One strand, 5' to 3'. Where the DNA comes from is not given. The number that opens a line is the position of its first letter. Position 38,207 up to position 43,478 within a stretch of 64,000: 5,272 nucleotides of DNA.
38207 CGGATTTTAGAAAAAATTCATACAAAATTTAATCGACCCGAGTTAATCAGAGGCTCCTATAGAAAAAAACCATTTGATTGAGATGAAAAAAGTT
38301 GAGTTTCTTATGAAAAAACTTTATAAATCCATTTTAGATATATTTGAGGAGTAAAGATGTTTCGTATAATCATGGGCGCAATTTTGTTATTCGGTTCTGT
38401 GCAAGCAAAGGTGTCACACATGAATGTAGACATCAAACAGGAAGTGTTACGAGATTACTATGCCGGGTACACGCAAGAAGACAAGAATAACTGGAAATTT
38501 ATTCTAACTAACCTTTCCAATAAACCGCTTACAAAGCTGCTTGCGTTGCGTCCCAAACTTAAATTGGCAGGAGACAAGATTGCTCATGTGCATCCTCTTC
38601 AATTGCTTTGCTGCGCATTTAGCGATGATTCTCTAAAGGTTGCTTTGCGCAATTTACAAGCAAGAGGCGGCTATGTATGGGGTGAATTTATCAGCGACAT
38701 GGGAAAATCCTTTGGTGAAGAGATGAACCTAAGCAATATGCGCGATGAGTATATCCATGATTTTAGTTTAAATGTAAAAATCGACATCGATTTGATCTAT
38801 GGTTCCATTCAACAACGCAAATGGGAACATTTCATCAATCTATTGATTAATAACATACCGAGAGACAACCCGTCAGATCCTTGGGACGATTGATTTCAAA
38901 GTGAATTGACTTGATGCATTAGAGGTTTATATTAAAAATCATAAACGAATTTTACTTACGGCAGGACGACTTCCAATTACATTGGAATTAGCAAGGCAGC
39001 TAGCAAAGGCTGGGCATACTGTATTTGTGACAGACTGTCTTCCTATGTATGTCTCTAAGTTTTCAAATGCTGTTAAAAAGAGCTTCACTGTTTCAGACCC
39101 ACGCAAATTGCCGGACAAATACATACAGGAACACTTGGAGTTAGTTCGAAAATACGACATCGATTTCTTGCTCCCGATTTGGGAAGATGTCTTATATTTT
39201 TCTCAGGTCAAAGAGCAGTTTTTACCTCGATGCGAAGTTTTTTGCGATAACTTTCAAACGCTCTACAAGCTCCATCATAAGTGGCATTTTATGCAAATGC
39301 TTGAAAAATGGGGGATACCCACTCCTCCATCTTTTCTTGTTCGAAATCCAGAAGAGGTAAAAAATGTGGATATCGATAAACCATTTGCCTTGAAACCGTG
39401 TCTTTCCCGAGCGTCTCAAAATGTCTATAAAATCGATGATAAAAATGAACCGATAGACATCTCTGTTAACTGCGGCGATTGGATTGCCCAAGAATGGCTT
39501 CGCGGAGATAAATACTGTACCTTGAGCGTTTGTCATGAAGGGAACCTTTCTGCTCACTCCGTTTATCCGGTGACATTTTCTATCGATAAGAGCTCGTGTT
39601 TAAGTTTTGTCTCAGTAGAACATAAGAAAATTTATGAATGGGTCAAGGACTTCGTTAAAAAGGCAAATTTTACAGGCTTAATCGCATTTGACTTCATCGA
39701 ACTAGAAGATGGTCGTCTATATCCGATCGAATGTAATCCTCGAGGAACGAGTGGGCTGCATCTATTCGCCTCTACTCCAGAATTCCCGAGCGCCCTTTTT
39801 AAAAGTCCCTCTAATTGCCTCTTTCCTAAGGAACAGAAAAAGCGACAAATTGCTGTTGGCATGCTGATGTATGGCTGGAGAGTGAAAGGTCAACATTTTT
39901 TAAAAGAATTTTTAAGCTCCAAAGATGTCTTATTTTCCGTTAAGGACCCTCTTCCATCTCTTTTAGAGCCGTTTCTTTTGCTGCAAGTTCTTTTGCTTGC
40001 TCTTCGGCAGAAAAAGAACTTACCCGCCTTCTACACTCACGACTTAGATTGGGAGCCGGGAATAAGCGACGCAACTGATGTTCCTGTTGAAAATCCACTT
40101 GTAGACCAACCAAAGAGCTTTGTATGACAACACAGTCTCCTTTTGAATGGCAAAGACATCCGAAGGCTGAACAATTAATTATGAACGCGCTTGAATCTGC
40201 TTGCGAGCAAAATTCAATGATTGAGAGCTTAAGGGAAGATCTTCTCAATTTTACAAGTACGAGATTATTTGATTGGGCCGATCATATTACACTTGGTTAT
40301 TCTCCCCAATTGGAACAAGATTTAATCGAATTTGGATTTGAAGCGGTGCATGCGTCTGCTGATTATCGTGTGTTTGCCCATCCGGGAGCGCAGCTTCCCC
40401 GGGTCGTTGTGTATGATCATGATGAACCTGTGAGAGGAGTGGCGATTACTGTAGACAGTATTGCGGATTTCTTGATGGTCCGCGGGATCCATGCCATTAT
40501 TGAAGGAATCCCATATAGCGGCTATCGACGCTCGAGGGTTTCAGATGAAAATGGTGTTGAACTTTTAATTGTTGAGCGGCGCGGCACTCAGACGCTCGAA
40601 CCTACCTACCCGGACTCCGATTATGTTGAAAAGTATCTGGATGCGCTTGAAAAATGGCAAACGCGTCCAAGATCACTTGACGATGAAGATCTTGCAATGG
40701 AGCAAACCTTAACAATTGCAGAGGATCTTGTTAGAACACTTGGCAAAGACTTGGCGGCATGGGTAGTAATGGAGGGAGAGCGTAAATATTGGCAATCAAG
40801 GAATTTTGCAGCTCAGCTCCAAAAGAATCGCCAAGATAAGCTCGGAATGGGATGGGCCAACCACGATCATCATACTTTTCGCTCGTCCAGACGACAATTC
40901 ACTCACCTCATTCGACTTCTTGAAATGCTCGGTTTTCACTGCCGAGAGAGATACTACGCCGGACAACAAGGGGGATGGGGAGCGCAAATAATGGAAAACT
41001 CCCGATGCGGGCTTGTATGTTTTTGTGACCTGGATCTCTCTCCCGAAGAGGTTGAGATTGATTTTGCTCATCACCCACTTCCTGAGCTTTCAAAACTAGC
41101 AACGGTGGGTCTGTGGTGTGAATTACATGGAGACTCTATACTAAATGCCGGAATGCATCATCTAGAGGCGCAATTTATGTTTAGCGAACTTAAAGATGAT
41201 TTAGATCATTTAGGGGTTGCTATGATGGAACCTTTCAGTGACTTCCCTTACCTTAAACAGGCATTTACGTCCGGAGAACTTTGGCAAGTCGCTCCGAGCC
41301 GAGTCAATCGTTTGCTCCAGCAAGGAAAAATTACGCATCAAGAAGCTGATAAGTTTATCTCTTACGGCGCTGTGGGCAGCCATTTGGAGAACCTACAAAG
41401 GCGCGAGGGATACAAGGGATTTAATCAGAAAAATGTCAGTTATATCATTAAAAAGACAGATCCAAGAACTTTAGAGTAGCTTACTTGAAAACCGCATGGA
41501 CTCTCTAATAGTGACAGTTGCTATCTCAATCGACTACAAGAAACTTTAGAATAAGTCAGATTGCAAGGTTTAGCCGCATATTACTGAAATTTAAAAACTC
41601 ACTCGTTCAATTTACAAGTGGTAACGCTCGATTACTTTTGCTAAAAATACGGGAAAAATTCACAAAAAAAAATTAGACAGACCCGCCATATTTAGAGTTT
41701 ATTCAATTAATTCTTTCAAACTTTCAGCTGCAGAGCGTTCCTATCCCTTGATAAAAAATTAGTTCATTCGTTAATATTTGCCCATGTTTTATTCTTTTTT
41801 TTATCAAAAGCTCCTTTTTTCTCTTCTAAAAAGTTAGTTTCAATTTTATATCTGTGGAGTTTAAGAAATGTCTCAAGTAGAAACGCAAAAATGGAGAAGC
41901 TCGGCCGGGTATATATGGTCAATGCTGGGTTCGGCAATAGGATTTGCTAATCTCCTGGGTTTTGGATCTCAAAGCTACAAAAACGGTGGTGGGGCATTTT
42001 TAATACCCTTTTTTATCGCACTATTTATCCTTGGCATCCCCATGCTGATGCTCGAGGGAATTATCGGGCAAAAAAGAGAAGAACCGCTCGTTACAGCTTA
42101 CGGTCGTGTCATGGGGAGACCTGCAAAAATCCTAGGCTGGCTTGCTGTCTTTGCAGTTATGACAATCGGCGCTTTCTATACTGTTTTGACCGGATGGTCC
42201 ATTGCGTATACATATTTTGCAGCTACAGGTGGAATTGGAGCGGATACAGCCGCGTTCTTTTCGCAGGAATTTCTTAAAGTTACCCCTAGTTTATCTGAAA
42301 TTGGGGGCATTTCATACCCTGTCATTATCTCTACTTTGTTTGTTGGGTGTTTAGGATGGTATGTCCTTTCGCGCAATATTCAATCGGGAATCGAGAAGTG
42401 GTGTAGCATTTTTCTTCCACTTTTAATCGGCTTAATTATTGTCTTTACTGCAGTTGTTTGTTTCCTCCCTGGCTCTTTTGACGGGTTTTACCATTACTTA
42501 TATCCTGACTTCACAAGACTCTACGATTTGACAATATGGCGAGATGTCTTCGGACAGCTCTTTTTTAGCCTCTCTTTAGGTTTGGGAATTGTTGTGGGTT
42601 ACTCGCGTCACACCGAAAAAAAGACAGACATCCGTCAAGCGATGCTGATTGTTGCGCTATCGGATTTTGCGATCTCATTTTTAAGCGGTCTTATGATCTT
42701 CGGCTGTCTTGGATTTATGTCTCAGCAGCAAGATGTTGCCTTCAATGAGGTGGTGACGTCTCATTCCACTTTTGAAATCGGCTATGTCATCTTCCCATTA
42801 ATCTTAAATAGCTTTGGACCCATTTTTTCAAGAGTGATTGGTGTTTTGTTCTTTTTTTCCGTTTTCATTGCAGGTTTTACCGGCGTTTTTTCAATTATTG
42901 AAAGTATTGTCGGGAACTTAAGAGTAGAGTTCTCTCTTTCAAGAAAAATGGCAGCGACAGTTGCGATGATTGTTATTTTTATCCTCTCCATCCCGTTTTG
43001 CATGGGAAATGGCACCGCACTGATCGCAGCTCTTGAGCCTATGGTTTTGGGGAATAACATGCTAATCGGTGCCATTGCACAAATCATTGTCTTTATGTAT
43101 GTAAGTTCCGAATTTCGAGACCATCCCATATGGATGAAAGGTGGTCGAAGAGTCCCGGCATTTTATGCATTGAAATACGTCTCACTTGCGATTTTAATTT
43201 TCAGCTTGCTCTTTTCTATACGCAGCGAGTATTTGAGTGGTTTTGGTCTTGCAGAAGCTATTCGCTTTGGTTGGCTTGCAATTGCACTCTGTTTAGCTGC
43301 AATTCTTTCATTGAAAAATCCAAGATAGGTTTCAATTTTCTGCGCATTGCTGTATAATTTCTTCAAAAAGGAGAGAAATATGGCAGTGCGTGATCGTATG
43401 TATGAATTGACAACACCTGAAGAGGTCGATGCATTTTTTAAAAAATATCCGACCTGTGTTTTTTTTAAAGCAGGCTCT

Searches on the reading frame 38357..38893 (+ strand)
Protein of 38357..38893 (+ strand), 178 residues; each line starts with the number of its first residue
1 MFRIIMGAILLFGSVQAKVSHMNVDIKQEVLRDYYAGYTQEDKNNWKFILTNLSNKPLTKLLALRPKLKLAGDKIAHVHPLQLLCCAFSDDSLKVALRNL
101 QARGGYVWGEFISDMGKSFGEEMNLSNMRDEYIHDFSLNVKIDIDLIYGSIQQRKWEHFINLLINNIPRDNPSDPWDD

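Call 28: search_protein_families(library=pfam, proteins=[window:38357-38893:+], max_evalue=0.01)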
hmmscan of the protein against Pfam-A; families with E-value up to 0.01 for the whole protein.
window:38357-38893:+ (178 aa): 0 families

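Call 46: find_homologous_proteins(query=window:38357-38893:+, max_evalue=0.00001)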
Query window:38357-38893:+ (178 aa): 2 proteins with E <= 0.00001 among 101 candidates.
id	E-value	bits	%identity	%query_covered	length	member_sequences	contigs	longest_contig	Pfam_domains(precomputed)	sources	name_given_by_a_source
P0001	3.3e-113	394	100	97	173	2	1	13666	PF26330.1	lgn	-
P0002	9.5e-92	324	80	100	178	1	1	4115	PF26330.1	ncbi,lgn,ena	-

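Call 47: find_encoding_contigs(protein=P0002, flank=4000)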
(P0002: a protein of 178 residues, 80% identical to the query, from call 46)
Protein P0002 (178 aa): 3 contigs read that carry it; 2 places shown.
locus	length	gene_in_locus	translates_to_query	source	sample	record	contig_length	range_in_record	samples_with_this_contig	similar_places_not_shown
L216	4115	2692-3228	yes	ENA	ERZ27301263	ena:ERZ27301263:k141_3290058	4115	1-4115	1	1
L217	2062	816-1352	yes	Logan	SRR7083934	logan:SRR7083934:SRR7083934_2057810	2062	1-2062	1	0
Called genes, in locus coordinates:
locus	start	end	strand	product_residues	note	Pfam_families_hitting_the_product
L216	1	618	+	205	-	?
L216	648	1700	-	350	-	-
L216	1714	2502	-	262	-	-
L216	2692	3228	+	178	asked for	PF26330:DUF8085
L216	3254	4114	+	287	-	?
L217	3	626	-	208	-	?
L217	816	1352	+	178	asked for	PF26330:DUF8085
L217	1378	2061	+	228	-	?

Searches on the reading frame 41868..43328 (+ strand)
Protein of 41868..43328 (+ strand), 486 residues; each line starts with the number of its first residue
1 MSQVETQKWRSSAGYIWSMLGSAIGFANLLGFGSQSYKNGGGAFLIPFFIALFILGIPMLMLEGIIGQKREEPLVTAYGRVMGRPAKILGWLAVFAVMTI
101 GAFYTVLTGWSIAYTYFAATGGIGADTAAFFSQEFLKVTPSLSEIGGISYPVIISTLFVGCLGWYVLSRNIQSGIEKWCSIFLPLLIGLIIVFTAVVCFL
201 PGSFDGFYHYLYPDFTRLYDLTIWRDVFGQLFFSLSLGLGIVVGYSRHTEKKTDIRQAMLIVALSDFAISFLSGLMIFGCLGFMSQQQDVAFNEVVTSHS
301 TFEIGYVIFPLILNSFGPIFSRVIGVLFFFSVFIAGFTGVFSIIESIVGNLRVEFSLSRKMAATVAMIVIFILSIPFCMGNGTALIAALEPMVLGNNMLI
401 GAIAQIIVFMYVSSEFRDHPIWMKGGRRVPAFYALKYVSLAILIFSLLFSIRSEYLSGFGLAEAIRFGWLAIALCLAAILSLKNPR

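Call 28: search_protein_families(library=pfam, proteins=[window:41868-43328:+], max_evalue=0.01)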
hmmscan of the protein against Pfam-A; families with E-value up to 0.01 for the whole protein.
window:41868-43328:+ (486 aa): 1 family
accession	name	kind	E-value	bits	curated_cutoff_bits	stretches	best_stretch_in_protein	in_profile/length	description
PF00209.24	SNF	-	2.1e-61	208.7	27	2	127-453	155-483/524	Sodium:neurotransmitter symporter family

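Call 49: find_homologous_proteins(query=window:41868-43328:+, max_evalue=1e-40)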
Query window:41868-43328:+ (486 aa): 662 proteins with E <= 1e-40 among 8000 candidates; the best 120 are listed.
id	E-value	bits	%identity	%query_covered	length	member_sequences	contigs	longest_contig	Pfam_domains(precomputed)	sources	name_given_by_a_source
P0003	0.0e+0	1011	100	96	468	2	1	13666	PF00209.25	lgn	-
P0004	3.1e-209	714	66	100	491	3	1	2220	PF00209.25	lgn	-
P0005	3.2e-209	714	68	97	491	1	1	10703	PF00209.25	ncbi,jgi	-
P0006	1.4e-207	709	67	99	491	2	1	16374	PF00209.25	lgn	-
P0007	1.0e-197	676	63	100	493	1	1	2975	PF00209.25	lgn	-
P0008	4.9e-192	657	63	97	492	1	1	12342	PF00209.25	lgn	-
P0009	1.0e-187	643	60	100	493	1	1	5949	PF00209.25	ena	-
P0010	2.8e-187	642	61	98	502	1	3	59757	PF00209.25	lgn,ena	-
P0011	3.3e-182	625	58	100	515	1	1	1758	PF00209.25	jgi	jgi:neurotransmitter:Na+ symporter, NSS family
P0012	2.7e-177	609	59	96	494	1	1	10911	PF00209.25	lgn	-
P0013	7.7e-177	607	59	99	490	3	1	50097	PF00209.25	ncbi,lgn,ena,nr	ncbi:MAG: sodium-dependent transporter [Chlamydiales bacterium]|nr:sodium-dependent transporter [Chl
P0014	1.8e-175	603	57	99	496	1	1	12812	PF00209.25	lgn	-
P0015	3.3e-175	602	60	94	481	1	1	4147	PF00209.25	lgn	-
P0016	9.0e-175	600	56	100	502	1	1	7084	PF00209.25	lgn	-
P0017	5.8e-174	598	58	99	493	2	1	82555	PF00209.25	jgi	jgi:neurotransmitter:Na+ symporter, NSS family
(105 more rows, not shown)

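Call 50: find_encoding_contigs(protein=P0006, flank=3500, max_places=3)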
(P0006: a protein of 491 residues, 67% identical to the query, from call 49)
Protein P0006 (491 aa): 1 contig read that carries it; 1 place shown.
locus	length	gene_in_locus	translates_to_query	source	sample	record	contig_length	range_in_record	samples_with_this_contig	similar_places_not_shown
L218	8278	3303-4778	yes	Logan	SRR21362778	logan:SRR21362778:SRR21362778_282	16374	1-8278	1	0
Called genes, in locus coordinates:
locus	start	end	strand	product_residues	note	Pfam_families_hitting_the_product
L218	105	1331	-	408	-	PF07690:MFS_1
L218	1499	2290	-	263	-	-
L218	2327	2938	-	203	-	-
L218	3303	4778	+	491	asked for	PF00209:SNF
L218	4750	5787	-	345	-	PF01745:IPT (weak), PF01715:IPPT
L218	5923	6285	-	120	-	PF01740:STAS, PF13466:STAS_2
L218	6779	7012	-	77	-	PF13083:KH_KhpA-B, PF00013:KH_1 (weak)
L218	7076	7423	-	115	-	PF03091:CutA1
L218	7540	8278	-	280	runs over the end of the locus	PF08478:POTRA_1 (weak)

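Call 51: find_encoding_contigs(protein=P0005, flank=3500, max_places=3)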
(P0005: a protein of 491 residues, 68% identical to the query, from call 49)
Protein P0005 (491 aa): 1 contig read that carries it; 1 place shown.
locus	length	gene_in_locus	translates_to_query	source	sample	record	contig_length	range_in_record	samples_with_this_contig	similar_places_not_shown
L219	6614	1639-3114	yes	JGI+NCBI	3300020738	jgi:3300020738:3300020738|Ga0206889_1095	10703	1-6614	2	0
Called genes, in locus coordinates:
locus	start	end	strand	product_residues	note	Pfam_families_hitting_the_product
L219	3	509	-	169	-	?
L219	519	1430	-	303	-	PF18030:Rimk_N, PF14397:ATPgrasp_ST (faint), PF02655:ATP-grasp_3 (weak), PF08443:RimK, PF02222:ATP-grasp (weak), PF02955:GSH-S_ATP, PF07478:Dala_Dala_lig_C (faint)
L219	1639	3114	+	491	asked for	PF00209:SNF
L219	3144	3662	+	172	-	-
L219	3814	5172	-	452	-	PF01593:Amino_oxidase, PF13450:NAD_binding_8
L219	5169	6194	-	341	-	PF01208:URO-D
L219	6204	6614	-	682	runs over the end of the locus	PF00456:Transketolase_N, PF02779:Transket_pyr, PF02780:Transketolase_C, PF22613:Transketolase_C_1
